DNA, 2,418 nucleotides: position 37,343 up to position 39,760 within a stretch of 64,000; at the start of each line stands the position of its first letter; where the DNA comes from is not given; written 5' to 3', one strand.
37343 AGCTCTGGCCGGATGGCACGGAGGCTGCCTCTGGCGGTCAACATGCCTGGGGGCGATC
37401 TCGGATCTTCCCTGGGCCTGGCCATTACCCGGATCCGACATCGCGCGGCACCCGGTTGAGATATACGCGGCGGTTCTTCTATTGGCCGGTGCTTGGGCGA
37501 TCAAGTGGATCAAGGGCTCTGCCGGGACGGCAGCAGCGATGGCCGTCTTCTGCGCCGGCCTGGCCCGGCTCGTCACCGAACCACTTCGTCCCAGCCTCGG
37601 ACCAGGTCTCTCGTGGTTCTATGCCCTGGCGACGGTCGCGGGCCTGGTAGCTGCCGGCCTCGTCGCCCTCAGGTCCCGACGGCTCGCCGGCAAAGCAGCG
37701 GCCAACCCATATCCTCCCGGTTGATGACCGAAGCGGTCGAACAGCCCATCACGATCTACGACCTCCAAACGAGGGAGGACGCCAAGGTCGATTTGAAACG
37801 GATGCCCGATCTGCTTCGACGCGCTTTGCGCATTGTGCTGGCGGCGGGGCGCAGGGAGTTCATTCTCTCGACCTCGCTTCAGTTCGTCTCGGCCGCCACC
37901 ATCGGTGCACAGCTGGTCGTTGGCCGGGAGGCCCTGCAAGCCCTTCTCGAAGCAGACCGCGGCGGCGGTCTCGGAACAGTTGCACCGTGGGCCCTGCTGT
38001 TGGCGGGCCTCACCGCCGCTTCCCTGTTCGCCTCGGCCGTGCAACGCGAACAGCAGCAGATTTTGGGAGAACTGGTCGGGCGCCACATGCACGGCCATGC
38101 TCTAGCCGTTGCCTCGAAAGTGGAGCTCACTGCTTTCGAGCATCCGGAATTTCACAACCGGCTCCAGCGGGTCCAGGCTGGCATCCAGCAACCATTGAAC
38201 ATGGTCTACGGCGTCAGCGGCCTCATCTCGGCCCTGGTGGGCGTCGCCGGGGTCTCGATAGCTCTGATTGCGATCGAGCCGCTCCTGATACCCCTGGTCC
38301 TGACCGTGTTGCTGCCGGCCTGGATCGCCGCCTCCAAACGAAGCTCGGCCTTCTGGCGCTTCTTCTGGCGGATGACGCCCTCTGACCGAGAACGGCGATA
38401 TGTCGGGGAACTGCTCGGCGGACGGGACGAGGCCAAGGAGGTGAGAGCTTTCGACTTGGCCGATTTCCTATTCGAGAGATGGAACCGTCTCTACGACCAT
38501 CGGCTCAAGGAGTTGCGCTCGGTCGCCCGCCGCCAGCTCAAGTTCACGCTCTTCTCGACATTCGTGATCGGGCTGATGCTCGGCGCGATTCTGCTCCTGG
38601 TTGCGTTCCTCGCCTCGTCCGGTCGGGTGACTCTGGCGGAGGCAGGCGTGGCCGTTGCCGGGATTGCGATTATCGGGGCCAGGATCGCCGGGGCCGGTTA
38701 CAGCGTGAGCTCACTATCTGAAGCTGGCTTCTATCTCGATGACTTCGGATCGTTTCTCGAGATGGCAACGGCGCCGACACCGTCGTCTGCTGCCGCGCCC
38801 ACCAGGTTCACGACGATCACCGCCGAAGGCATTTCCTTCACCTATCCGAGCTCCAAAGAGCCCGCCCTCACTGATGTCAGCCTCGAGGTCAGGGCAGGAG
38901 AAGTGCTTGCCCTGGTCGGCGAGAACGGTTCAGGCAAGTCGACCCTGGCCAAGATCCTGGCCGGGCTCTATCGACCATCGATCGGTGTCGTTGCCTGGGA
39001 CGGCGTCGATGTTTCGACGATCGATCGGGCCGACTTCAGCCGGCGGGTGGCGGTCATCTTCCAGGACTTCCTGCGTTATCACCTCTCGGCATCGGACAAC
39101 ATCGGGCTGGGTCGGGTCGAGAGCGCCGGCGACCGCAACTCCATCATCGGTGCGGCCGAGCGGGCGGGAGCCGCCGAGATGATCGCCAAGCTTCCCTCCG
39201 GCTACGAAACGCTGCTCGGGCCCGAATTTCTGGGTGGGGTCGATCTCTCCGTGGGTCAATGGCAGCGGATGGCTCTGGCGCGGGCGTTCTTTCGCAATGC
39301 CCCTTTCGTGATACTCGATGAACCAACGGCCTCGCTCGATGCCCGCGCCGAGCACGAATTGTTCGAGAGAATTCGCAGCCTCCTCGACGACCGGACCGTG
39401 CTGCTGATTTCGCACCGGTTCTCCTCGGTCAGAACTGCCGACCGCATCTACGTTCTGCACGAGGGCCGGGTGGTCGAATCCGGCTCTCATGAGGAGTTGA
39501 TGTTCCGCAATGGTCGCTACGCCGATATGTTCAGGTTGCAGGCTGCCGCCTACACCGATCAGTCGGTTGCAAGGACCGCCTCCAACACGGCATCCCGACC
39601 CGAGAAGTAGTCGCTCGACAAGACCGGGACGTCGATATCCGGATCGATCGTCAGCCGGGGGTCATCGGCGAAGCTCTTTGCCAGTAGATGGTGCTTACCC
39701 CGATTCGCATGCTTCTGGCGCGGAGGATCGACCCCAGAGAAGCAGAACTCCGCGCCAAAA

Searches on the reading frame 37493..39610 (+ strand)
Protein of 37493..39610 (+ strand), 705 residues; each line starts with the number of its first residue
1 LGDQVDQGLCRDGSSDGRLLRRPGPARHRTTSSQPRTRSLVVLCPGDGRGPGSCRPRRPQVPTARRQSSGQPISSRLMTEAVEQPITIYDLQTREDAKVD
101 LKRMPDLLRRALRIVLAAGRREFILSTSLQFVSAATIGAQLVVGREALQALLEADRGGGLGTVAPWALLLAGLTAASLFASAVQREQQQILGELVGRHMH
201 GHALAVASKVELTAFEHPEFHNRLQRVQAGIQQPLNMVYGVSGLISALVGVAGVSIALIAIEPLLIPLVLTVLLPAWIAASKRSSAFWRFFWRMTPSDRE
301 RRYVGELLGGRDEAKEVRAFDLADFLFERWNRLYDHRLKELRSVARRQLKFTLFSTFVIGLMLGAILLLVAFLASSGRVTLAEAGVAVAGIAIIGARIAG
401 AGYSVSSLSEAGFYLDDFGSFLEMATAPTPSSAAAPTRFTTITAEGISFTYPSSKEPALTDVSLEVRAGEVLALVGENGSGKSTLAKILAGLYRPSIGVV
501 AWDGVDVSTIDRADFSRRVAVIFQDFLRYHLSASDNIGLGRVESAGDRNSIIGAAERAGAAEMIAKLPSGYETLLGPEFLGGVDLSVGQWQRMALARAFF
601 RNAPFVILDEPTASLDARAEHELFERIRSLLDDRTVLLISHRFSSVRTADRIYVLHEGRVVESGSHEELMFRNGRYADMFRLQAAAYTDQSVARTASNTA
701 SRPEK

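Call 50: search_protein_families(library=pfam, proteins=[window:37493-39610:+])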
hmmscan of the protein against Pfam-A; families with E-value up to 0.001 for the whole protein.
window:37493-39610:+ (705 aa): 3 families
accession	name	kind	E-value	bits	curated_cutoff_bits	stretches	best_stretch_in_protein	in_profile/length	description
PF00005.33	ABC_tran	-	4.4e-31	108.7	25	1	459-613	1-137/137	ABC transporter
PF13304.12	AAA_21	-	6.3e-08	33.5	27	0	591-641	243-298/304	AAA domain, putative AbiEii toxin, Type IV TA system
PF02463.25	SMC_N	-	6.4e-08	32.7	40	1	593-655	149-211/220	RecF/RecN/SMC N terminal domain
